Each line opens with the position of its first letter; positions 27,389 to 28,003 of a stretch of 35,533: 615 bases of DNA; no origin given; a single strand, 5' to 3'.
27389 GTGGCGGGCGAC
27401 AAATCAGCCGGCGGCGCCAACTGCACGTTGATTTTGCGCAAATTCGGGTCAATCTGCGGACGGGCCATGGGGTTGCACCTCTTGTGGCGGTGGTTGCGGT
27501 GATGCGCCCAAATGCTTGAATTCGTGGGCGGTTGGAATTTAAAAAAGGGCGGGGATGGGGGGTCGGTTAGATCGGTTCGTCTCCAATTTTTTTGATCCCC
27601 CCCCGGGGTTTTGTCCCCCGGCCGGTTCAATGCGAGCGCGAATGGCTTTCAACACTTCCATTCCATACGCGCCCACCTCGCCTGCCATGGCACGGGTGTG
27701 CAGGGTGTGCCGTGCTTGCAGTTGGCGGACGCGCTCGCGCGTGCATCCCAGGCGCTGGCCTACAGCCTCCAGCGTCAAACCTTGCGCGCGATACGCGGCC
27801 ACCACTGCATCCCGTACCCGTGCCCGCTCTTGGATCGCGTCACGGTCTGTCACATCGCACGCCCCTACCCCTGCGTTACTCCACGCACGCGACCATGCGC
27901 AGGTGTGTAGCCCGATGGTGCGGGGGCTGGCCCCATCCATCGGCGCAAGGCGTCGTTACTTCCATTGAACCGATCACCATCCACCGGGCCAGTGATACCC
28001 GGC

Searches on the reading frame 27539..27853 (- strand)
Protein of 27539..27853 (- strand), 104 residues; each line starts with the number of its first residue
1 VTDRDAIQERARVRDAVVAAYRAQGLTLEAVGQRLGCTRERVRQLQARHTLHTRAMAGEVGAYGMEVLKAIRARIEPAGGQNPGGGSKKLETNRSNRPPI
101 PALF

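Call 74: search_protein_families(library=phrogs, proteins=[window:27539-27853:-], max_evalue=0.01)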
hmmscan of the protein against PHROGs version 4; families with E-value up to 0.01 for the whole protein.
window:27539-27853:- (104 aa): 2 families
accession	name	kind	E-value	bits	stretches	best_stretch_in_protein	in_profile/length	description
phrog_686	-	DNA, RNA and nucleotide metabolism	0.0015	19.8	1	10-49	34-72/76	HTH DNA binding protein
phrog_8446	-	DNA, RNA and nucleotide metabolism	0.0067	17.1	1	4-60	51-107/211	HNH endonuclease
